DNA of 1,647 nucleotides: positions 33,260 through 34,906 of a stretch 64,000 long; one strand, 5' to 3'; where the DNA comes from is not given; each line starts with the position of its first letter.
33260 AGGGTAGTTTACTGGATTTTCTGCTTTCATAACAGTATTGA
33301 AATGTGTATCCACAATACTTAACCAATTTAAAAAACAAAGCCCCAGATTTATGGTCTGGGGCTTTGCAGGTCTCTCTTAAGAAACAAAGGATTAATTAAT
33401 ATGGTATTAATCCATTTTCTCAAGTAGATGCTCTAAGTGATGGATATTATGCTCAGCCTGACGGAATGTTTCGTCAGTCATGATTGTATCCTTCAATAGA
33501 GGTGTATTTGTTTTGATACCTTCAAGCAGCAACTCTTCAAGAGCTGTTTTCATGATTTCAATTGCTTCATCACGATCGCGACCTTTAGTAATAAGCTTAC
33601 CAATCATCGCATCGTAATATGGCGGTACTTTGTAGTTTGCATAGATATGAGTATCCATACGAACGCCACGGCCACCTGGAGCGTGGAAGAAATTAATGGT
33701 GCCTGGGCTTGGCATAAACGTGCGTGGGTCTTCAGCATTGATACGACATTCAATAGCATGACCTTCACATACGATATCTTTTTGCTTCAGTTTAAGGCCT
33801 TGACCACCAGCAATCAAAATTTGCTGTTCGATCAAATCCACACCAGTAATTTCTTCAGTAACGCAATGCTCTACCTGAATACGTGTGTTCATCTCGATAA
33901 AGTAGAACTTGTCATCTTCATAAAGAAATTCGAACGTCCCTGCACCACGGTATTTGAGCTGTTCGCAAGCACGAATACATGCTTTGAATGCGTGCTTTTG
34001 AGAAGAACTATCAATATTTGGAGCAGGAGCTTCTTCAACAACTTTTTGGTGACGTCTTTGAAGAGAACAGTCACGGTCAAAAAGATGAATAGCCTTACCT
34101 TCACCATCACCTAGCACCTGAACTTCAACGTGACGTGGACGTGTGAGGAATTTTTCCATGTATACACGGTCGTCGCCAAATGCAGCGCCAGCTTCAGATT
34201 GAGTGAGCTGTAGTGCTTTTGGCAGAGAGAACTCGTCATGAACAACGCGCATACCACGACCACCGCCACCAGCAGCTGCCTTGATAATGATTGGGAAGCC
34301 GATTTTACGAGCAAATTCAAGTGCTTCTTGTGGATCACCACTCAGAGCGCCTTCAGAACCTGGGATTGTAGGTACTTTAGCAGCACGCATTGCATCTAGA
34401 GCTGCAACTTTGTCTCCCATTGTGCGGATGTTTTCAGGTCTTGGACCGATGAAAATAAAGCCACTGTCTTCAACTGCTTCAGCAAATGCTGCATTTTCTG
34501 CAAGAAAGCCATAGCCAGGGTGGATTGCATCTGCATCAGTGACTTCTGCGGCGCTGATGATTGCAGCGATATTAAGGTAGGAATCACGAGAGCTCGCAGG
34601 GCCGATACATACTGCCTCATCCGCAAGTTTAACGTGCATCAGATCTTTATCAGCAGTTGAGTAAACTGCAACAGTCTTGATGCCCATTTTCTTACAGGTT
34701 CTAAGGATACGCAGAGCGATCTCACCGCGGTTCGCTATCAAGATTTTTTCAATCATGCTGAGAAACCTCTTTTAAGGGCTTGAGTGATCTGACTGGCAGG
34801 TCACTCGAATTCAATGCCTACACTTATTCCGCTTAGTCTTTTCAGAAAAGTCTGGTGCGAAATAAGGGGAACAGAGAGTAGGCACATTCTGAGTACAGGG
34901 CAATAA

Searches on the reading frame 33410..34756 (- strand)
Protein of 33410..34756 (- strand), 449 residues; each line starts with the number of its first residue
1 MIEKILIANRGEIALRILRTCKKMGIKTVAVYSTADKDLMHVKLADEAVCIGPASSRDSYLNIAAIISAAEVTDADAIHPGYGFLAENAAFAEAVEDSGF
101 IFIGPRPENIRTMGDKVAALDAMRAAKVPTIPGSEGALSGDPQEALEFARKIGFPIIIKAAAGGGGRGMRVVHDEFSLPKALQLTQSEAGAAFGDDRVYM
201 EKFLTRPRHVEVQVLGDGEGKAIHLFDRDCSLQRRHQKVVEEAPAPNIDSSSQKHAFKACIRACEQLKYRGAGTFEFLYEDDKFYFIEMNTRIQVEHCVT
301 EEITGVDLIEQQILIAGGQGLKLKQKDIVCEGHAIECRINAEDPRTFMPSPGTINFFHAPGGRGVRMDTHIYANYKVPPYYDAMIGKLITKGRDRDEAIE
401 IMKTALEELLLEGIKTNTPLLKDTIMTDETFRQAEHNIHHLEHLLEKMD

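Call 31: list_cluster_members(proteins=[window:33410-34756:-, window:25752-27326:-, window:27463-29124:-, window:10792-12852:+, window:18168-19727:-, window:29375-30874:-, window:13311-15290:+, window:22801-24111:+])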
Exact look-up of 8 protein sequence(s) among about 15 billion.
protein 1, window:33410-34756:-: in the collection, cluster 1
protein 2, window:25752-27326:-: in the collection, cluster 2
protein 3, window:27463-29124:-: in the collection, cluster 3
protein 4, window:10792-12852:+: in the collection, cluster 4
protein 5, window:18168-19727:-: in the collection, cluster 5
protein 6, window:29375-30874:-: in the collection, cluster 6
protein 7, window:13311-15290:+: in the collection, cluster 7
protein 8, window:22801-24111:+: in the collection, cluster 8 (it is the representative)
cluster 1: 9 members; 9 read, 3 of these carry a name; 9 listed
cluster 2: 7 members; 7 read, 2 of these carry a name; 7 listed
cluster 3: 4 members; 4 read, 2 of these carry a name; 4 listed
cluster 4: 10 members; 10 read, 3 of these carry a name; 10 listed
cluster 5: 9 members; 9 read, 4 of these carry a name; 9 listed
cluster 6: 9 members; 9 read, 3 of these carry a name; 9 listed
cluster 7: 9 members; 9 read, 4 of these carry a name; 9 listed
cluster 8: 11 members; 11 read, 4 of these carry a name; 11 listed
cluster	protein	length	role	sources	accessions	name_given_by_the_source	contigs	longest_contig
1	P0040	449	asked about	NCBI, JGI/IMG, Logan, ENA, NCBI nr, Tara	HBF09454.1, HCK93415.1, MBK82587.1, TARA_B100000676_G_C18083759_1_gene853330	MAG TPA: acetyl-CoA carboxylase biotin carboxylase subunit [Gammaproteobacteria bacterium] | acetyl-CoA carboxylase biotin carboxylase subunit [Gammaproteobacteria bacterium] | strand:+ start:363 stop:1712 length:1350 start_codon:yes stop_codon:yes gene_type:complete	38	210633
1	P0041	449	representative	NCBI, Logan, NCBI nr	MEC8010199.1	MAG: acetyl-CoA carboxylase biotin carboxylase subunit [Pseudomonadota bacterium] | acetyl-CoA carboxylase biotin carboxylase subunit [Pseudomonadota bacterium]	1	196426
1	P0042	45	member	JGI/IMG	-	hypothetical protein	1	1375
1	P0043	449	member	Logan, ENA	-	-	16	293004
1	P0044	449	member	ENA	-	-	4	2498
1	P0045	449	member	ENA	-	-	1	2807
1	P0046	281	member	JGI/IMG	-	-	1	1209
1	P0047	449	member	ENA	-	-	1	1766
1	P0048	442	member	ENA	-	-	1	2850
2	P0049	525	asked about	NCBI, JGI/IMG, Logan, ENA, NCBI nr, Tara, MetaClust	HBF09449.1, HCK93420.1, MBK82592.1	MAG TPA: hypothetical protein DHW71_10550 [Gammaproteobacteria bacterium] | hypothetical protein [Gammaproteobacteria bacterium] | strand:- start:19895 stop:21472 length:1578 start_codon:yes stop_codon:yes ...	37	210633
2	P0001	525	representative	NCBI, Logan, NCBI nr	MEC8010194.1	MAG: hypothetical protein VX185_05425 [Pseudomonadota bacterium] | hypothetical protein [Pseudomonadota bacterium]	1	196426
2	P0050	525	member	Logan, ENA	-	-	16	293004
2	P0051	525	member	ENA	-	-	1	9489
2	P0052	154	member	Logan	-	-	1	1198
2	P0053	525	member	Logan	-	-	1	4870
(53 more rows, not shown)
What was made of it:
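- Closest known: Legionella Dot/Icm effector kinases. Different: The organism is an unclassified marine MAG (call 31).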
